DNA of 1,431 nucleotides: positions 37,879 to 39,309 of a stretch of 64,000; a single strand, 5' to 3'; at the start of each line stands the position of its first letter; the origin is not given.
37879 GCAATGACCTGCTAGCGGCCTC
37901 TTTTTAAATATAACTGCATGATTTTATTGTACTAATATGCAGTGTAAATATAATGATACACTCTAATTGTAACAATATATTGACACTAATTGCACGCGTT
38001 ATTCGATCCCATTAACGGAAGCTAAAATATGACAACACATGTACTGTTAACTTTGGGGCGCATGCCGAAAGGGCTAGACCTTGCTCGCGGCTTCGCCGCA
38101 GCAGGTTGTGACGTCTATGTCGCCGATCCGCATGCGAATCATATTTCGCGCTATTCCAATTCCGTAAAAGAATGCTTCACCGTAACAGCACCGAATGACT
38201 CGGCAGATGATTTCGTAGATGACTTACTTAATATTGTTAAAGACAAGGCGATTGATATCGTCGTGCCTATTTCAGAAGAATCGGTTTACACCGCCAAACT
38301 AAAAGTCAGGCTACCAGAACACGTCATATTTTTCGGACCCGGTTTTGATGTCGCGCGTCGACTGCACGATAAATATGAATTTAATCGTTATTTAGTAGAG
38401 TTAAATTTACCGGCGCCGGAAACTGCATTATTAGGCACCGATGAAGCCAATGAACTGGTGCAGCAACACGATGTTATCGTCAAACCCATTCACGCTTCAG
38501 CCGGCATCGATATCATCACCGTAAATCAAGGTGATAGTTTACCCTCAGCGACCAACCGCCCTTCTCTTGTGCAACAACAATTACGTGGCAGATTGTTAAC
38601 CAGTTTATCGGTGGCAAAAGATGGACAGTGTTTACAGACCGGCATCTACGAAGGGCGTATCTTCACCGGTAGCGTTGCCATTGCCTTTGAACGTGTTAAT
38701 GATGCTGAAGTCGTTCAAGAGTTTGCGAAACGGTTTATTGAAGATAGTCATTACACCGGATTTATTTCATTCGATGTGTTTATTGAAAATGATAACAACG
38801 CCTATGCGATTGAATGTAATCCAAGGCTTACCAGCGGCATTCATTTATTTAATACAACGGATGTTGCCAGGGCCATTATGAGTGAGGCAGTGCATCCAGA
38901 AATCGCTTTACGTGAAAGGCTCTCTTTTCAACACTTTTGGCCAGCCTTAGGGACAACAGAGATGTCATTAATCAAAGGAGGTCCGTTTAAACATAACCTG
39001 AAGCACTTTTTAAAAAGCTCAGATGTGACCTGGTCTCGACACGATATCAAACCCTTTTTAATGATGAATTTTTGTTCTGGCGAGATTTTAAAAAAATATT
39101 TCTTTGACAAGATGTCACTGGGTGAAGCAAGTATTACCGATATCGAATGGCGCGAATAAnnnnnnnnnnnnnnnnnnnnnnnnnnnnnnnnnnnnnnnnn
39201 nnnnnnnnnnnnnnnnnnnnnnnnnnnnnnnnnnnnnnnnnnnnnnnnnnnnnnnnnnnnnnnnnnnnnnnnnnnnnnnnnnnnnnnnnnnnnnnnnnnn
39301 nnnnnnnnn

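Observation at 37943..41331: ATP-grasp ligase / cytochrome P450 / membrane protein cassette wired to a PpsR-type operator inside the PGC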

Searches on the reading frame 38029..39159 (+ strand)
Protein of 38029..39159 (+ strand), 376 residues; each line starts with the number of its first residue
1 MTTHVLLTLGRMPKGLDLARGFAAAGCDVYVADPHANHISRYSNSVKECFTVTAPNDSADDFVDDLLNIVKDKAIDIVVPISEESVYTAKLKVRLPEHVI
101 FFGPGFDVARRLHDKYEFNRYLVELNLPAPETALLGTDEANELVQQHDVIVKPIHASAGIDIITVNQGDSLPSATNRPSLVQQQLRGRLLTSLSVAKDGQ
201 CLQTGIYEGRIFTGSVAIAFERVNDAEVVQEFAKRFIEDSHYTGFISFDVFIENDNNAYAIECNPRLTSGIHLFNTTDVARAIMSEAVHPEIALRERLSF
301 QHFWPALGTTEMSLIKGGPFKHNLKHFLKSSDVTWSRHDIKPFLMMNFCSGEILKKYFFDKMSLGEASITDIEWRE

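Call 5: search_protein_families(library=pfam, proteins=[window:38029-39159:+], max_evalue=0.01)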
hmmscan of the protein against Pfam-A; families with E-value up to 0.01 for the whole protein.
window:38029-39159:+ (376 aa): 3 families
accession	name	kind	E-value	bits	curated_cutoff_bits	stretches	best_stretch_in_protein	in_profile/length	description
PF02655.19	ATP-grasp_3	-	3.6e-10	40.6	23.2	1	113-269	2-159/160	ATP-grasp domain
PF14397.11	ATPgrasp_ST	-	9.8e-06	25.4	31.4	1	111-212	18-126/278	Sugar-transfer associated ATP-grasp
PF14398.11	ATPgrasp_YheCD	-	4.6e-05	23.2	26.8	0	129-168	29-71/255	YheC/D like ATP-grasp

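Call 6: search_protein_families(library=ncbifam, proteins=[window:38029-39159:+], max_evalue=0.01)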
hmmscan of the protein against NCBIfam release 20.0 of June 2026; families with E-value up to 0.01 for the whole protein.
window:38029-39159:+ (376 aa): 11 families
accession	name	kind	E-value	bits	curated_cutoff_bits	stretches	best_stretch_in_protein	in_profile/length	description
NF005315.0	PRK06849.1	equivalog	1.3e-72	245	406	1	3-374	5-382/389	hypothetical protein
NF009405.0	PRK12767.1-4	equivalog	5.5e-13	48.6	390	1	53-273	49-272/320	carbamoyl phosphate synthase-like protein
NF009404.0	PRK12767.1-3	equivalog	4e-11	42.4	316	2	51-175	46-175/344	carbamoyl phosphate synthase-like protein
NF009406.0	PRK12767.1-5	equivalog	6e-11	42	271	1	54-270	51-274/327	carbamoyl phosphate synthase-like protein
NF009402.0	PRK12767.1-1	equivalog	2.7e-08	33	218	1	14-269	15-278/329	carbamoyl phosphate synthase-like protein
NF040720.1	MptN_Meth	equivalog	1.1e-05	24.7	350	1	113-175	100-161/291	tetrahydromethanopterin:alpha-L-glutamate ligase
NF040722.1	MfnD_Meth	equivalog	5.2e-05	22.8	400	1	179-287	161-272/288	tyramine--L-glutamate ligase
NF005543.0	PRK07206.1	subfamily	0.00076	18.2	302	1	15-175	14-175/416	hypothetical protein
NF009403.0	PRK12767.1-2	equivalog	0.00092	18.5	286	0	50-155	43-152/342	carbamoyl phosphate synthase-like protein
TIGR01205.1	D_ala_D_alaTIGR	subfamily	0.0023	16.9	245.65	0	101-177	93-177/318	D-alanine--D-alanine ligase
NF002527.0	PRK01966.1-3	equivalog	0.0045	16.2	310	0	100-176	104-186/332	D-alanine--D-alanine ligase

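Call 8: find_homologous_proteins(query=window:38029-39159:+)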
Query window:38029-39159:+ (376 aa): 992 proteins with E <= 0.001 among 6110 candidates; the best 120 are listed.
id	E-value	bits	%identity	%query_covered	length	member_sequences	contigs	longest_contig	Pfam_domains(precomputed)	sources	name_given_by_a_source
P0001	8.8e-253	856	100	100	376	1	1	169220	PF02655.20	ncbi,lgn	-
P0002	1.1e-172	592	70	99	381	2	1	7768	PF02655.20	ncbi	-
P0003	8.9e-171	586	69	99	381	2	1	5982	PF02655.20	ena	-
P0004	1.0e-165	569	66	99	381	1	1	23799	PF02655.20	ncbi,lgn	ncbi:MAG: ATP-grasp domain-containing protein [Pseudomonadota bacterium]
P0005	1.8e-158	545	63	99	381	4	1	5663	PF02655.20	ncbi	-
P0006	2.7e-158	545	66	99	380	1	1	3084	PF02655.20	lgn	-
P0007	2.6e-157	542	64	99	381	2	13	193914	PF14397.12,PF02655.20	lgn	-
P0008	2.2e-148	512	62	99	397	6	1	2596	PF02655.20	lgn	-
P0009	7.2e-147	507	59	99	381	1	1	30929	PF02655.20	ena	-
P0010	7.5e-140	484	59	99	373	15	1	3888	PF02655.20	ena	-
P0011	1.0e-138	480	58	99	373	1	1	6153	PF02655.20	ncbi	-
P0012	5.7e-137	475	60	99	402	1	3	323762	PF02655.20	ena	-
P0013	7.6e-123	428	54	99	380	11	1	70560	PF02655.20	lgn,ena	-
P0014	6.8e-121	422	53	99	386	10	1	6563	PF02655.20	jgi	jgi:predicted ATP-grasp superfamily ATP-dependent carboligase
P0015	2.3e-112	394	50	99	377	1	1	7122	PF14397.12,PF02655.20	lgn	-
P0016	5.5e-91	323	43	99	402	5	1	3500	PF14397.12,PF02655.20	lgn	-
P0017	9.3e-91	323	43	99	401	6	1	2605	PF14397.12,PF02655.20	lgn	-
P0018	2.3e-90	321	43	99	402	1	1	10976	PF02655.20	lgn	-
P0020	1.3e-87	312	42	99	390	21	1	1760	PF02655.20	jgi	jgi:hypothetical protein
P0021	1.3e-86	309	41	99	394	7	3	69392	PF14397.12,PF02655.20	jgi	jgi:predicted ATP-grasp superfamily ATP-dependent carboligase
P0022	4.9e-86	307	41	99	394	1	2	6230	PF02655.20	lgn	-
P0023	7.4e-86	306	41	99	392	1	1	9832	PF02655.20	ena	-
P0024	1.6e-85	305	42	99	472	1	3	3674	PF02655.20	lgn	-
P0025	2.9e-85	305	42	99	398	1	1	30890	PF02655.20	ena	-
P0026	3.0e-85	304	41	99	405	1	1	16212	-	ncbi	-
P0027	3.8e-85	304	40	99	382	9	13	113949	PF02655.20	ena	-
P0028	3.9e-85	304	42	100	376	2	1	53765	PF02655.20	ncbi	-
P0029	2.3e-84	302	41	99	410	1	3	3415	PF14397.12,PF02655.20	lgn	-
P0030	5.7e-84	300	41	99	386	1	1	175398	PF02655.20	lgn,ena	-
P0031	7.3e-84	300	41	99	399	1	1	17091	PF02655.20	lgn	-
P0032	8.9e-84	300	40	99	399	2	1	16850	PF02655.20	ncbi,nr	ncbi:MAG: ATP-grasp domain-containing protein [Anderseniella sp.]|nr:ATP-grasp domain-containing pro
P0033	9.2e-84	300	40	99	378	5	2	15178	PF02655.20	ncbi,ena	-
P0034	1.2e-83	299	43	100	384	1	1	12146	PF02655.20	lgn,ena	-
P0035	1.2e-83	299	42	99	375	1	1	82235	PF02655.20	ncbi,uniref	ncbi:ATP-grasp domain-containing protein [Congregibacter sp.]|uniref:ATP-grasp domain-containing pro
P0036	1.2e-83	299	42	99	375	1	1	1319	PF02655.20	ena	-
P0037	1.7e-83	299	41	99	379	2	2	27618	PF02655.20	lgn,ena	-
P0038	4.2e-83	297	40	99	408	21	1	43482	PF02655.20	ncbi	ncbi:MAG: ATP-grasp domain-containing protein [Gemmatimonadota bacterium]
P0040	5.5e-83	297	40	99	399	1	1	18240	PF02655.20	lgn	-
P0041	9.3e-83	296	41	100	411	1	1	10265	PF02655.20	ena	-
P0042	9.7e-83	296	41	99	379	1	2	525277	PF02655.20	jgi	jgi:hypothetical protein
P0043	1.0e-82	296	44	99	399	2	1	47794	PF02655.20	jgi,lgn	-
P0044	1.0e-82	296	40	99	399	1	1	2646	PF02655.20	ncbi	ncbi:MAG: ATP-grasp domain-containing protein [Anderseniella sp.]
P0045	1.5e-82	296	41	98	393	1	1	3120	PF02655.20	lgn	-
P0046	1.5e-82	296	38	98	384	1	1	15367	PF02655.20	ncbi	ncbi:MAG: ATP-grasp domain-containing protein [Pseudomonadota bacterium]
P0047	2.2e-82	295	41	99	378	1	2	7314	PF02655.20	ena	-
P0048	2.2e-82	295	41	99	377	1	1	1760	PF14398.12,PF02655.20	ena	-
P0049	2.7e-82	295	41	99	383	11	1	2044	PF02655.20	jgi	jgi:predicted ATP-grasp superfamily ATP-dependent carboligase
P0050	3.4e-82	294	41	99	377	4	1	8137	PF02655.20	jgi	jgi:predicted ATP-grasp superfamily ATP-dependent carboligase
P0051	3.8e-82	294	41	99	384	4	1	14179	PF02655.20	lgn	-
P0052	8.6e-82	293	37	100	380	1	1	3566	PF02655.20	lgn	-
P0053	9.1e-82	293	39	99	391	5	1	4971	PF02655.20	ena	-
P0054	1.1e-81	293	40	99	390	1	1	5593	PF14397.12,PF14398.12,PF02655.20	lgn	-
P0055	1.3e-81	293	41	99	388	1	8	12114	PF02655.20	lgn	-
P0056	1.7e-81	292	40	100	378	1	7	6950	PF02655.20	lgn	-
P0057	3.0e-81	291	40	99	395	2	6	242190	PF14397.12,PF02655.20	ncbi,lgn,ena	-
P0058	3.1e-81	291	40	99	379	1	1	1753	PF02655.20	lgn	-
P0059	7.1e-81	290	41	99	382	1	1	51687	PF02655.20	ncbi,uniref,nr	ncbi:ATP-grasp domain-containing protein [Roseomonas sp. CECT 9278]|uniref:ATP-grasp domain-containi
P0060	9.9e-81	290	40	100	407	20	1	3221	PF02655.20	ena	-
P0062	1.3e-80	289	42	99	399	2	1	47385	PF02655.20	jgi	jgi:predicted ATP-grasp superfamily ATP-dependent carboligase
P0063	1.4e-80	289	41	99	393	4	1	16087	PF02655.20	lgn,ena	-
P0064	1.4e-80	289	40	99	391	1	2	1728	PF14397.12,PF02655.20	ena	-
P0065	2.0e-80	289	41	99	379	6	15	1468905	PF02655.20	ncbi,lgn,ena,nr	ncbi:MAG: ATP-grasp domain-containing protein [Hyphomicrobium sp.]|nr:ATP-grasp domain-containing pr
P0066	2.0e-80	289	40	99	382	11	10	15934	PF02655.20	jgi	jgi:hypothetical protein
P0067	2.4e-80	288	41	98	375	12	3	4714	PF02655.20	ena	-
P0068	2.7e-80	288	41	98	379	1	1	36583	PF02655.20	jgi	-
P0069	3.0e-80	288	39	99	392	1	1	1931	PF02655.20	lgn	-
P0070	3.0e-80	288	41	99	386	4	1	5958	PF02655.20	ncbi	ncbi:MAG: ATP-grasp domain-containing protein [Pseudomonadota bacterium]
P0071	3.0e-80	288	39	99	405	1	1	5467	PF02655.20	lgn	-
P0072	3.4e-80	288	39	100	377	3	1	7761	PF14398.12,PF02655.20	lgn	-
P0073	3.6e-80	288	40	99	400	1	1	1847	PF02655.20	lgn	-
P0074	4.0e-80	288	41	100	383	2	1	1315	PF02655.20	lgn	-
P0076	4.7e-80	287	40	100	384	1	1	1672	PF02655.20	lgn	-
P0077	4.8e-80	287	41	99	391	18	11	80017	PF02655.20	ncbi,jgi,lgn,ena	ncbi:MAG: ATP-grasp domain-containing protein [Rhodospirillales bacterium]|jgi:hypothetical protein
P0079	5.6e-80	287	39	99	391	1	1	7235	PF02655.20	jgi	jgi:predicted ATP-grasp superfamily ATP-dependent carboligase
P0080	5.8e-80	287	40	99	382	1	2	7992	PF02655.20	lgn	-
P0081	5.9e-80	287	41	99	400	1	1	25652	PF02655.20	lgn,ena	-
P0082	6.9e-80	287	40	98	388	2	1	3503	PF02655.20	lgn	-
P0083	7.6e-80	287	41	99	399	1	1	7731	PF14397.12,PF02655.20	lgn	-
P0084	9.9e-80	286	40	99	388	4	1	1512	PF02655.20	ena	-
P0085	1.1e-79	286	39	100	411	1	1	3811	PF02655.20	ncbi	ncbi:MAG: ATP-grasp domain-containing protein [Pseudomonadota bacterium]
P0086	1.2e-79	286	38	99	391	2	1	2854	PF14397.12,PF02655.20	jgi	jgi:hypothetical protein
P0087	1.3e-79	286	41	99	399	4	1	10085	PF14397.12,PF02655.20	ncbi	ncbi:MAG: ATP-grasp domain-containing protein [Hyphomonas sp.]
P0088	1.4e-79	286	42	100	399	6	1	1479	PF02655.20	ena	-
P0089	1.5e-79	286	40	99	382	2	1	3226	PF02655.20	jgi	jgi:hypothetical protein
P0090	1.8e-79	285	39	99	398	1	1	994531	PF02655.20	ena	-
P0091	1.8e-79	285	38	100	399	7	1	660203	PF14397.12,PF02655.20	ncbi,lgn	ncbi:MAG: ATP-grasp domain-containing protein [Pseudomonadota bacterium]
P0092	1.8e-79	285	42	100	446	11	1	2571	PF02655.20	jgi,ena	jgi:predicted ATP-grasp superfamily ATP-dependent carboligase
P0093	2.3e-79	285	40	100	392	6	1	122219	PF02655.20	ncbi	ncbi:MAG: ATP-grasp domain-containing protein [Limibacillus sp.]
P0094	2.4e-79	285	40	99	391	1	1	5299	PF02655.20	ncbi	ncbi:MAG: ATP-grasp domain-containing protein [Tagaea sp.]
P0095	2.5e-79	285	39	99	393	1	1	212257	PF14397.12,PF02655.20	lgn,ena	-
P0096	2.6e-79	285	39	99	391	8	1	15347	PF02655.20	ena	-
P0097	2.7e-79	285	40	99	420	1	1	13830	PF02655.20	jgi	jgi:predicted ATP-grasp superfamily ATP-dependent carboligase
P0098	3.4e-79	285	41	100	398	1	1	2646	PF02655.20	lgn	-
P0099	3.5e-79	284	40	99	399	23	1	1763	PF02655.20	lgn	-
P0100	3.6e-79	284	41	99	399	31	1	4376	PF02655.20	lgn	-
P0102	4.2e-79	284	40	99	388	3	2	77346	PF02655.20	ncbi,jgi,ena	-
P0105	6.3e-79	284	41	99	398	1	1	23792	PF14397.12,PF02655.20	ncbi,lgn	ncbi:MAG: ATP-grasp domain-containing protein [Pseudomonadota bacterium]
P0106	7.5e-79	283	40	98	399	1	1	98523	PF02655.20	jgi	-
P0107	8.1e-79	283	40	99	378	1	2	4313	PF02655.20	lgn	-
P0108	8.2e-79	283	39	99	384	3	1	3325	PF14398.12,PF02655.20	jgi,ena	jgi:predicted ATP-grasp superfamily ATP-dependent carboligase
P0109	8.6e-79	283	40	99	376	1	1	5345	PF14398.12,PF02655.20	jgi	jgi:hypothetical protein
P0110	9.1e-79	283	36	99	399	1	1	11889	PF02655.20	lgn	-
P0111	1.1e-78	283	41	99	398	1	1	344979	PF02655.20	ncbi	ncbi:MAG: ATP-grasp domain-containing protein [Alphaproteobacteria bacterium]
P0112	1.2e-78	283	37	99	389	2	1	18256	PF02655.20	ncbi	-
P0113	1.2e-78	283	40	99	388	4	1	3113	PF02655.20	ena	-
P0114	1.3e-78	283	41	99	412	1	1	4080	PF02655.20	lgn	-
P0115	1.3e-78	283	40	99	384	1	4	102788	PF02655.20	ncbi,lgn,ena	-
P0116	1.7e-78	282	39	100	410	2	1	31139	PF14397.12,PF02655.20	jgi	jgi:predicted ATP-grasp superfamily ATP-dependent carboligase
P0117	1.7e-78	282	40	99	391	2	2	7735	PF02655.20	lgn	-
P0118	2.0e-78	282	40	99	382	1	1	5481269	PF02655.20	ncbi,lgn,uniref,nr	ncbi:ATP-grasp domain-containing protein [Roseomonas fluvialis]|uniref:ATP-grasp fold PylC-type doma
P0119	2.5e-78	282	39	100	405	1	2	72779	PF14397.12,PF02655.20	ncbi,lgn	-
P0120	2.8e-78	282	39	99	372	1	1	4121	PF02655.20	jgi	jgi:hypothetical protein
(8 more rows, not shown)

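Call 10: find_encoding_contigs(protein=P0001, flank=10000, max_places=3)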
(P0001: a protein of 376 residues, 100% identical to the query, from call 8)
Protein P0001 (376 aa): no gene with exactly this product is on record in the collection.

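Call 11: find_encoding_contigs(protein=P0007, flank=10000, max_places=4)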
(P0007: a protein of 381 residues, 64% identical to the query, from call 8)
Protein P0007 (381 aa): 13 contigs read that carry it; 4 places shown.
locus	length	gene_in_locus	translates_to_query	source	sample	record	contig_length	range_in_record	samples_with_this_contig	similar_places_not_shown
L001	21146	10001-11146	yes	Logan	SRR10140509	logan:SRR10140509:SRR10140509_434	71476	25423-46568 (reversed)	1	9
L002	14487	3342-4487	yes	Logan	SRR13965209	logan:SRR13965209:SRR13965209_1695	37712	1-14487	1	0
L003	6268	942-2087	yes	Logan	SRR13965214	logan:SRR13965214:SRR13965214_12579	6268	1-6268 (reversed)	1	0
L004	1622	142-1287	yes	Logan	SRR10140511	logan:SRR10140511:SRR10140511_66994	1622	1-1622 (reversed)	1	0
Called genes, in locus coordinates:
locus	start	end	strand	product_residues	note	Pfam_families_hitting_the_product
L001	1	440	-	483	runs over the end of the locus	PF00148:Oxidored_nitro, PF08369:PCP_red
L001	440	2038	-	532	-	PF00148:Oxidored_nitro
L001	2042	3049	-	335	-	PF00142:Fer4_NifH, PF01656:CbiA, PF02374:ArsA_ATPase (weak), PF10609:ParA (faint), PF13614:AAA_31, PF13500:AAA_26 (weak)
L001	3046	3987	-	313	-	PF08240:ADH_N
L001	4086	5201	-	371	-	PF08100:Dimerisation, PF00891:Methyltransf_2, PF13489:Methyltransf_23, PF08242:Methyltransf_12 (faint), PF13649:Methyltransf_25 (weak)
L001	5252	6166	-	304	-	PF00348:polyprenyl_synt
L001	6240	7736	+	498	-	PF00070:Pyr_redox (faint), PF00890:FAD_binding_2 (weak), PF01266:DAO, PF01593:Amino_oxidase, PF03486:HI0933_like (faint), PF07992:Pyr_redox_2 (faint), PF12831:FAD_oxidored (weak), PF13450:NAD_binding_8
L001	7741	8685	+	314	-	PF27123:CrtC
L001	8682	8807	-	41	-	-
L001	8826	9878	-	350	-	PF00494:SQS_PSY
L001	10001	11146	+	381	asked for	PF14397:ATPgrasp_ST (faint), PF02655:ATP-grasp_3 (weak)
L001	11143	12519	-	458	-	PF00067:p450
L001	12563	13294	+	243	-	-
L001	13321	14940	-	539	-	PF00999:Na_H_Exchanger, PF02254:TrkA_N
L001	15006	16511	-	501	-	PF00890:FAD_binding_2 (weak), PF01266:DAO (faint), PF03486:HI0933_like (faint), PF07992:Pyr_redox_2 (faint), PF13450:NAD_binding_8, PF01593:Amino_oxidase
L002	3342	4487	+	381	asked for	PF14397:ATPgrasp_ST (faint), PF02655:ATP-grasp_3 (weak)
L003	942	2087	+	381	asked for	PF14397:ATPgrasp_ST (faint), PF02655:ATP-grasp_3 (weak)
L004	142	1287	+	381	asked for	PF14397:ATPgrasp_ST (faint), PF02655:ATP-grasp_3 (weak)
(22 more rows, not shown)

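Call 14: find_related_loci(query=A1, collection=genome_contigs, flank=10000)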
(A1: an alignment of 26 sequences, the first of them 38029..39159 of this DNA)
Query A1 (376 aa) in genome_contigs; peptide patterns used: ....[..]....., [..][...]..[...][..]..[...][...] (x = any residue, [..] = any of these).
600 stretches matched a pattern (row limit reached: there are more); 593 encode a relative of the query (tblastn E <= 1e-3); the best 80 are kept; 80 distinct loci.
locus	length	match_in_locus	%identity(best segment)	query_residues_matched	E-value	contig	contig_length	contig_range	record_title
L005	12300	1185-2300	66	4-375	2e-173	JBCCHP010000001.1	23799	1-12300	MAG: Pseudomonadota bacterium isolate P01_B01_bin.7 k141_3201121_length_23799_cov_11.3843, whole genome shotgun sequence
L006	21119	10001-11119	63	4-376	1e-167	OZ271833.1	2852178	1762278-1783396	MAG: Gammaproteobacteria bacterium isolate 2a44d175-53db-4dc9-9779-4eb4755af345 genome assembly, chromosome: 1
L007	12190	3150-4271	41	1-374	2e-92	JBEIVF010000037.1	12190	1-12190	MAG: Gemmatimonadaceae bacterium isolate Sample-113-S84-bin-21 Sample_113_S84-bin_21-k141_1173919, whole genome shotgun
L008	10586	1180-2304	40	3-376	3e-92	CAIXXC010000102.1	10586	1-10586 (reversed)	MAG: uncultured Rhodospirillales bacterium isolate AM-2014_bin-1904 genome assembly, contig: bin-1904:102/541, whole gen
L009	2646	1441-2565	40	1-374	7e-93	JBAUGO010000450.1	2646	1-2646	MAG: Anderseniella sp. isolate MFD03256_ilm_asm_bin2 k127_95438, whole genome shotgun sequence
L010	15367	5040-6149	38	6-374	4e-90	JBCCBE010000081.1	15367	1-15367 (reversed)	MAG: Pseudomonadota bacterium isolate P01_A01_bin.28 k141_663991_length_15367_cov_28.3686, whole genome shotgun sequence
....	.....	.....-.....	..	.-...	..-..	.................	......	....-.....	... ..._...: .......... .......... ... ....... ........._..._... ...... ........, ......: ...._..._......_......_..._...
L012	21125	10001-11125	40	1-374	3e-88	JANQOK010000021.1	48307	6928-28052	MAG: Anderseniella sp. isolate IP29b_bin.131 k99_3145610, whole genome shotgun sequence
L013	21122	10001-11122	41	1-374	3e-88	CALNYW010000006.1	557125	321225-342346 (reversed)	MAG: uncultured Gammaproteobacteria bacterium isolate HOU_bin.0085 genome assembly, contig: contig_13672, whole genome s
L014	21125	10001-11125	40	1-376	2e-87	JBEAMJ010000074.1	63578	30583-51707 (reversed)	MAG: Pseudomonadota bacterium isolate lowercolorado_2019_sw_WHONDRS-S19S_0063_B_bin.121 scaffold_1759846, whole genome s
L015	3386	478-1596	38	5-376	2e-88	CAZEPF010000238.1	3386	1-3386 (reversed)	MAG TPA_asm: uncultured Rhizobiaceae bacterium isolate SRP268394_co2_85 genome assembly, contig: NODE_34462_length_3386_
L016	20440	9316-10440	40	1-374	4e-87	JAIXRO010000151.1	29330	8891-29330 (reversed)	MAG: Hyphomonadaceae bacterium isolate C4_MAG_00064 pond_C4_MAG_00064_000000000066, whole genome shotgun sequence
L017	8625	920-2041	40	1-374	3e-87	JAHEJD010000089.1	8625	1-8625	MAG: Chromatiaceae bacterium isolate Ww536 NODE_27982_length_8625_cov_11.735066, whole genome shotgun sequence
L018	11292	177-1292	40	1-374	6e-87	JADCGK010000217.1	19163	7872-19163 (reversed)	MAG: Azospirillum sp. isolate M122S2SP1A49QC M122S2_217, whole genome shotgun sequence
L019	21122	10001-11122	40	1-374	5e-87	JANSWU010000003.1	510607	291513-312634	MAG: Hyphomonadaceae bacterium isolate bin.7 k141_907418_length_510607_cov_117.8623, whole genome shotgun sequence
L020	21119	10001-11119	39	1-374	6e-87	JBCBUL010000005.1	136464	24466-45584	MAG: Pseudomonadota bacterium isolate J06640_3 k141_144759_length_136464_cov_32.8594, whole genome shotgun sequence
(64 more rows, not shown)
